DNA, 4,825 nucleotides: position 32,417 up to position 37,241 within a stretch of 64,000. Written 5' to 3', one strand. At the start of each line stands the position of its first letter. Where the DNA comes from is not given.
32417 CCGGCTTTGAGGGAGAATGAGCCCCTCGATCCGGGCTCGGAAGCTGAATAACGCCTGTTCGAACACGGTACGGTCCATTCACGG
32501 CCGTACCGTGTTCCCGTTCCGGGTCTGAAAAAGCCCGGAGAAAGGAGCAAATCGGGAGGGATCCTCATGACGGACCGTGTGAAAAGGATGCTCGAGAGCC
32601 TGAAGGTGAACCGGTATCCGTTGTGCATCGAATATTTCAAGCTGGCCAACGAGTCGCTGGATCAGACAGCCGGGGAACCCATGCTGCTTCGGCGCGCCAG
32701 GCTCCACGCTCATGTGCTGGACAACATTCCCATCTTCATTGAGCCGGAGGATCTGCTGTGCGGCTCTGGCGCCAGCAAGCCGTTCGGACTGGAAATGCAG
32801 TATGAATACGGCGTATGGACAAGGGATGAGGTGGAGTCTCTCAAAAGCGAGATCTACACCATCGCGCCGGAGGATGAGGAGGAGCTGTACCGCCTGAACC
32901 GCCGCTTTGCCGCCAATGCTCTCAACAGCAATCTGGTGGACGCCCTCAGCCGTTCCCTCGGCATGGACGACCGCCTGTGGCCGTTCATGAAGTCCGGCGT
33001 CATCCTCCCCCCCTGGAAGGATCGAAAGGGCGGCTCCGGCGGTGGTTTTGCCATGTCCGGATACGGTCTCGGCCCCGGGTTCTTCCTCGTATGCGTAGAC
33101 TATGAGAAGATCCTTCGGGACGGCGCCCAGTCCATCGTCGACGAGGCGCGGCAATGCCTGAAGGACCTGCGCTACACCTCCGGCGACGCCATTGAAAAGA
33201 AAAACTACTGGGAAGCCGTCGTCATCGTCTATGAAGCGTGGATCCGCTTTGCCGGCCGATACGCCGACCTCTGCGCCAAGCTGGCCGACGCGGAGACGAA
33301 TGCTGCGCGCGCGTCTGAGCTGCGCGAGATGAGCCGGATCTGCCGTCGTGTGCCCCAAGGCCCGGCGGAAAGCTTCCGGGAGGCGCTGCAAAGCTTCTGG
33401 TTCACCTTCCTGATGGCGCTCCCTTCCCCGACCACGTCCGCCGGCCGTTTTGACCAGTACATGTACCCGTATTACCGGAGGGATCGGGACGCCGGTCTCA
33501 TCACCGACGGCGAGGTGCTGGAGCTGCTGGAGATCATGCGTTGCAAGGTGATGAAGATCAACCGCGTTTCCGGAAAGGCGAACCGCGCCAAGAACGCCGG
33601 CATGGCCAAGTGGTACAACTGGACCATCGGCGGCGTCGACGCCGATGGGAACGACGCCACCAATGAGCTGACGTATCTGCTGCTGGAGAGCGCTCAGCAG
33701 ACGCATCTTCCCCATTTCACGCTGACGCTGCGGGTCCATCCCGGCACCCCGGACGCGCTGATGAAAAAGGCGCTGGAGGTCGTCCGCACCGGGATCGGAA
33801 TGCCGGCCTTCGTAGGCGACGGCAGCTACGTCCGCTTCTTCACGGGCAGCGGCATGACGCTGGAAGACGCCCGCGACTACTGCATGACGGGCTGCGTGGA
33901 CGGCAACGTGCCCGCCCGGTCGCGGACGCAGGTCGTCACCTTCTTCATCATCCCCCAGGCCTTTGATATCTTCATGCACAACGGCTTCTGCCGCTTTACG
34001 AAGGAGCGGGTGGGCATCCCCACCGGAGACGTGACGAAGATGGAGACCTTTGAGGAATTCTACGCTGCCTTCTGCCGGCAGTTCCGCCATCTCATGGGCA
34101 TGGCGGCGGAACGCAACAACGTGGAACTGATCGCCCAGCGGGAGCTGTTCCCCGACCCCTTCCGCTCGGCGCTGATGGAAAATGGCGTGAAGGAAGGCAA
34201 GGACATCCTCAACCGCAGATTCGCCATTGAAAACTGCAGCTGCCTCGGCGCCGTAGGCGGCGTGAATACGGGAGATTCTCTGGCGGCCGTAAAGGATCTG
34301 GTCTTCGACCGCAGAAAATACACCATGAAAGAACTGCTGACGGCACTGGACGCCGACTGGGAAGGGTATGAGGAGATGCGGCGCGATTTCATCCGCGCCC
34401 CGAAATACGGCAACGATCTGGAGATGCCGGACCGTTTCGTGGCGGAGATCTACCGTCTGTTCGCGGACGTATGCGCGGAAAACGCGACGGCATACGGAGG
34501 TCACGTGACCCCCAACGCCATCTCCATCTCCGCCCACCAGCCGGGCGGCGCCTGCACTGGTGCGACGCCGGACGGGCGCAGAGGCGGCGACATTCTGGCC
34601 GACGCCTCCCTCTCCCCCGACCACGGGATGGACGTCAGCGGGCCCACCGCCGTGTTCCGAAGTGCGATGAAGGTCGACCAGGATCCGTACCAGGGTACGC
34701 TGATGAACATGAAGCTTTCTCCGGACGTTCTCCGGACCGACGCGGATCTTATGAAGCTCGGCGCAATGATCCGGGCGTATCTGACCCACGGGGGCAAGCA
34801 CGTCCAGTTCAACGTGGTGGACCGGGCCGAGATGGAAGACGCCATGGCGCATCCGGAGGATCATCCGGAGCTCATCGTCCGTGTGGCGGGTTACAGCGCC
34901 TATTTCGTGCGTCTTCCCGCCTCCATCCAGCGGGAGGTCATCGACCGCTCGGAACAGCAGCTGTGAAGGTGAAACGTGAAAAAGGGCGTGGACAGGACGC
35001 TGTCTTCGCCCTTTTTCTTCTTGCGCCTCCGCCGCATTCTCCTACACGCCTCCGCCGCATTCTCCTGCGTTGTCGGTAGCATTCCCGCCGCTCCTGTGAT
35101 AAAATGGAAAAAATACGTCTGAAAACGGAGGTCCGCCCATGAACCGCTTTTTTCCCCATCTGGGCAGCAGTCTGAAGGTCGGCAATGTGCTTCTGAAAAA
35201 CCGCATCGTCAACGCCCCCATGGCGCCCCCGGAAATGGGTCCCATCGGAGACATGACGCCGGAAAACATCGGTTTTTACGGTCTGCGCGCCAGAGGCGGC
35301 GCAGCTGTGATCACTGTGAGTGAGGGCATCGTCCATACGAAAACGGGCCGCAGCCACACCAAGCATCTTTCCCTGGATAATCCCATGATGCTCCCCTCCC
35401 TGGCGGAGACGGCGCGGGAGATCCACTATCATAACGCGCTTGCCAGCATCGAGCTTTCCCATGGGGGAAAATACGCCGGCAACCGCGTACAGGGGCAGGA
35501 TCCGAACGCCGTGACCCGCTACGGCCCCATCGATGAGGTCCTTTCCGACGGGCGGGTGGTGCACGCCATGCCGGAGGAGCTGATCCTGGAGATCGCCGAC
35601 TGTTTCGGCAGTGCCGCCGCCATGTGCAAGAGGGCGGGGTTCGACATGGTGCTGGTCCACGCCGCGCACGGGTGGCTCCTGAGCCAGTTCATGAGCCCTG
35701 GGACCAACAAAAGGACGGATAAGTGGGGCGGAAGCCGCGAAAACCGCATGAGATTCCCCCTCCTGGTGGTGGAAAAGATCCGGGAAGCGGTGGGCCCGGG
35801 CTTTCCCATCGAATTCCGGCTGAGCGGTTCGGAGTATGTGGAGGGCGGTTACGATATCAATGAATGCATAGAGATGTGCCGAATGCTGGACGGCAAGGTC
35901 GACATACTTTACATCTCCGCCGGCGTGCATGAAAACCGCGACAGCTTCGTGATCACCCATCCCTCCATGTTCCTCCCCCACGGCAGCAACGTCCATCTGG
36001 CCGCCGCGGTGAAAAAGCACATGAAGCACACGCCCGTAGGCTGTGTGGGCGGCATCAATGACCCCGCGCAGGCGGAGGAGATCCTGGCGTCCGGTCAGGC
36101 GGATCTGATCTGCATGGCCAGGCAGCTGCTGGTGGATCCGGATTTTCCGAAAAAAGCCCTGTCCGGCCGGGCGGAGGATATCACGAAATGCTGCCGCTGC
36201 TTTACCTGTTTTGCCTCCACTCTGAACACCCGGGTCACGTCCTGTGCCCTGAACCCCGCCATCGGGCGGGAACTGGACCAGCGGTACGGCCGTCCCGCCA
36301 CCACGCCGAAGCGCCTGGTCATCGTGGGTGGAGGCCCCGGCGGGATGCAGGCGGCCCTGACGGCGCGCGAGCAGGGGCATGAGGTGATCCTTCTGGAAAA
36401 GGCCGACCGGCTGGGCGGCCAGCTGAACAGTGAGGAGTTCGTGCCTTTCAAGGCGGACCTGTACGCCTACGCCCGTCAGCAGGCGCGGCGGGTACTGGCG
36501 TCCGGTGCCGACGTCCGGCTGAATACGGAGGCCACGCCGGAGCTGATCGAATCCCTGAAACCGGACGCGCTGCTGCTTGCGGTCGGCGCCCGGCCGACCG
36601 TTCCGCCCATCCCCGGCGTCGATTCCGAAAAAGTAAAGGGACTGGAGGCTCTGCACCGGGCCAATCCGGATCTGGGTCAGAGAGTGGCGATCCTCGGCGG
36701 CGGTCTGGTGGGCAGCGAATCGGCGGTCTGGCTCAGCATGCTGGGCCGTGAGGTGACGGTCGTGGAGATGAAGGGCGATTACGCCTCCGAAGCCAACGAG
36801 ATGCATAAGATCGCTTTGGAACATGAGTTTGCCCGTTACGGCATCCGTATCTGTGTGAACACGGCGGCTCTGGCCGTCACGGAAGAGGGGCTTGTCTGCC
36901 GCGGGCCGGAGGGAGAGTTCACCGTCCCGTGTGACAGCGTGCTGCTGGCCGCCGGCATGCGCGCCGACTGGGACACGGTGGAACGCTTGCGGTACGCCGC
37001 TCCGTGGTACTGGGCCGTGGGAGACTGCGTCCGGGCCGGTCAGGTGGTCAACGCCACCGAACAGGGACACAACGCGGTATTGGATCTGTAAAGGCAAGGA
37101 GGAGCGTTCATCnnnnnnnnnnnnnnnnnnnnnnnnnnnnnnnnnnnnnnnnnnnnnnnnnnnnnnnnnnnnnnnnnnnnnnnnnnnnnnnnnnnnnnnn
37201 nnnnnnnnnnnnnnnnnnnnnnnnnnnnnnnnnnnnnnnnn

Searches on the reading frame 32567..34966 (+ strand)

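Call 61: search_protein_families(library=pfam, proteins=[window:32567-34966:+], max_evalue=0.0001)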
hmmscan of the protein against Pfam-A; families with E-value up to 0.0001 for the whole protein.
window:32567-34966:+ (799 aa): 2 families
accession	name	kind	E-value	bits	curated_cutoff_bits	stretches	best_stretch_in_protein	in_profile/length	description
PF02901.20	PFL-like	-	5.5e-148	494.9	24.3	1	1-659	1-645/647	Pyruvate formate lyase-like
PF01228.26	Gly_radical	-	2.4e-30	105.6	22.2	1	681-781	4-106/106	Glycine radical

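Call 62: search_protein_families(library=ncbifam, proteins=[window:32567-34966:+], max_evalue=1e-10)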
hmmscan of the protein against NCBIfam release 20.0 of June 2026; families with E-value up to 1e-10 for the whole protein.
window:32567-34966:+ (799 aa): 12 families
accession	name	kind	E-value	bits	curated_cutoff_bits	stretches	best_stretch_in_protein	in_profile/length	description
TIGR01774.1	PFL2-3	subfamily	5.4e-152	507.8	678.2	2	175-799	158-786/786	formate C-acetyltransferase/glycerol dehydratase family glycyl radical enzyme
NF048011.1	SfplDhtHpsGDes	equivalog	3.3e-147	492.1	1000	1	177-798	188-820/821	(2S)-3-sulfopropanediol dehydratase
TIGR04394.1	choline_CutC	equivalog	3.5e-128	429.3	1050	1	2-795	2-784/789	choline trimethylamine-lyase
NF043068.1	glycl_HYPD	equivalog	1.8e-123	413.3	1100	1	178-798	158-783/784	trans-4-hydroxy-L-proline dehydratase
NF033718.1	indole_decarb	equivalog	5.9e-123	411.8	1100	2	179-601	221-646/868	indoleacetate decarboxylase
NF007437.0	PRK09983.1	equivalog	4.4e-119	398.8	1109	1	175-799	157-765/765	formate C-acetyltransferase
NF048009.1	SfplDhtHpfGKleb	equivalog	5e-119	398.7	1000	1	175-797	185-822/824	(2S)-3-sulfopropanediol dehydratase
NF033715.1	glycyl_HPDL_Lrg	equivalog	4.3e-100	335.9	1150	1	177-796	230-898/901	4-hydroxyphenylacetate decarboxylase large subunit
TIGR01255.1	pyr_form_ly_1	equivalog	2.5e-28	99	994.2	1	559-795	508-739/744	formate C-acetyltransferase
NF038360.1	rad_fix_GrcA3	exception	8.2e-15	54.7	158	1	730-795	8-73/78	autonomous glycyl radical cofactor GrcA3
NF008341.1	PRK11127.1-1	equivalog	6.5e-14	51.7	145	1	741-795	21-75/80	autonomous glycyl radical cofactor GrcA2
TIGR04365.1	spare_glycyl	equivalog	1.7e-11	44.5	170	1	740-795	66-121/126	autonomous glycyl radical cofactor GrcA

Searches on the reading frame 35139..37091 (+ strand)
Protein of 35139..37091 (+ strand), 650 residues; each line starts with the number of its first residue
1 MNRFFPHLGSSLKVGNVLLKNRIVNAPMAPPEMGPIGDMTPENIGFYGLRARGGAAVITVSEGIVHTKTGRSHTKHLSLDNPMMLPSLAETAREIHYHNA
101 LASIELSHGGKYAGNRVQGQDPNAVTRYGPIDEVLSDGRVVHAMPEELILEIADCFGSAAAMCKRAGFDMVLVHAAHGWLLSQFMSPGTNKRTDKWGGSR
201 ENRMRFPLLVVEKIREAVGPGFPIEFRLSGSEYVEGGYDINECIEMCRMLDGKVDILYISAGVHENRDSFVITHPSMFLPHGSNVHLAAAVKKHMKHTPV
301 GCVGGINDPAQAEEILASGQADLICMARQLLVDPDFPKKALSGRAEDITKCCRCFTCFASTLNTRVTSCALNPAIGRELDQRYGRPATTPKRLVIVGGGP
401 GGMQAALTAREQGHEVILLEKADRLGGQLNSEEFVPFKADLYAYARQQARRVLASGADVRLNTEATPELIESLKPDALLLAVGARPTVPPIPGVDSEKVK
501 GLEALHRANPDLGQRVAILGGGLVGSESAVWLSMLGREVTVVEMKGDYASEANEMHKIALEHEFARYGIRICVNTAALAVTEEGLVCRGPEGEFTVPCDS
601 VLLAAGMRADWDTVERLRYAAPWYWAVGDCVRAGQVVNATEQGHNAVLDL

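Call 61: search_protein_families(library=pfam, proteins=[window:35139-37091:+], max_evalue=0.0001)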
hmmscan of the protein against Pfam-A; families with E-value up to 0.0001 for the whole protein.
window:35139-37091:+ (650 aa): 12 families
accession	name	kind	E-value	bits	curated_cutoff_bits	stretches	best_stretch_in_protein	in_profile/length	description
PF00724.26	Oxidored_FMN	-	3.9e-63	214.2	27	1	12-346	6-341/342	NADH:flavin oxidoreductase / NADH oxidase family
PF07992.20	Pyr_redox_2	-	1.7e-31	110.2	26.1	1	392-643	2-291/291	Pyridine nucleotide-disulphide oxidoreductase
PF00070.33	Pyr_redox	-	3e-14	53.7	22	1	515-583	1-69/82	Pyridine nucleotide-disulphide oxidoreductase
PF13450.12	NAD_binding_8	-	1.3e-12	48.2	21.9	1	395-434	1-40/68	NAD(P)-binding Rossmann-like domain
PF12831.13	FAD_oxidored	-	1.8e-11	44.5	27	1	393-439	2-48/416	FAD dependent oxidoreductase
PF01266.30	DAO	-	1.8e-10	41.3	27.9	0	393-427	2-37/353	FAD dependent oxidoreductase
PF13738.12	Pyr_redox_3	-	9.3e-09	35.4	30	0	394-422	1-30/305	Pyridine nucleotide-disulphide oxidoreductase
PF01262.27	AlaDh_PNT_C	-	2.5e-08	34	23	0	515-558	30-74/214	Alanine dehydrogenase/PNT, C-terminal domain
PF00890.30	FAD_binding_2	-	2.7e-07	30.6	20.4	1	393-429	2-38/414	FAD binding domain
PF03486.20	HI0933_like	-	4.3e-07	30.1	50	1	392-428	2-38/244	HI0933-like protein Rossmann domain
PF01134.28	GIDA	-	1.2e-05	25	22.1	0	393-426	2-36/391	Glucose inhibited division protein A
PF01494.25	FAD_binding_3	-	2.7e-05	24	22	0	394-423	5-34/349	FAD binding domain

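Call 62: search_protein_families(library=ncbifam, proteins=[window:35139-37091:+], max_evalue=1e-10)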
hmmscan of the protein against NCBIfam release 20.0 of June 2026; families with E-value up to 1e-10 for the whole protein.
window:35139-37091:+ (650 aa): 30 families (the best 25 are shown)
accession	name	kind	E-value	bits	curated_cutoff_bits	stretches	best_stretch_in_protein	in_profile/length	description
NF041087.1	bile_acid_BaiCD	equivalog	1.9e-130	436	825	1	5-647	1-639/642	bile acid Fe-S flavoenzyme BaiCD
TIGR03997.1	mycofact_OYE_2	equivalog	6.3e-120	401.5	793.15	1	8-648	2-643/645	mycofactocin system FadH/OYE family oxidoreductase 2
NF045599.1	bili_reduct_long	exception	1.8e-106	356.9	750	1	11-647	4-638/641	bilirubin reductase, long form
NF045592.1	bili_reduct_N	equivalog_domain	3.1e-53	181.2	425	1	10-372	4-363/363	bilirubin reductase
NF010047.0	PRK13523.1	equivalog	3.5e-53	180.8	431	1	10-349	7-329/339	NADPH dehydrogenase NamA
NF006101.0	PRK08255.1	equivalog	3.3e-46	157.8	1078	1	11-337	402-727/768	bifunctional salicylyl-CoA 5-hydroxylase/oxidoreductase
TIGR03996.1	mycofact_OYE_1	hypoth_equivalog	1.1e-45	156.3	627.9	1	39-644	32-630/633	mycofactocin system FadH/OYE family oxidoreductase 1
NF007899.0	PRK10605.1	subfamily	5.7e-25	88.3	403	1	8-216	6-224/365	N-ethylmaleimide reductase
TIGR01350.1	lipoamide_DH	equivalog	9.6e-20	70.7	408.8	1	457-613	117-273/461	dihydrolipoyl dehydrogenase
TIGR02053.1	MerA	equivalog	3.9e-19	69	454.45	1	475-618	130-276/465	mercury(II) reductase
NF045765.1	PhenlGlyoxDHPadH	equivalog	2.4e-17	62.9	475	1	471-613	96-245/416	NADH-dependent phenylglyoxylate dehydrogenase subunit epsilon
NF009410.0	PRK12771.1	subfamily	8.4e-17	60.9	516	1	386-583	134-335/566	NAD(P)-binding protein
NF003585.0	PRK05249.1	equivalog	1.7e-16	59.9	465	0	467-613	131-277/464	Si-specific NAD(P)(+) transhydrogenase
NF004943.0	PRK06292.2-1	equivalog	2.1e-16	59.7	432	1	476-609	133-270/456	dihydrolipoyl dehydrogenase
NF004991.0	PRK06370.1-3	subfamily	2.8e-16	59.1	620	1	479-608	169-301/509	FAD-containing oxidoreductase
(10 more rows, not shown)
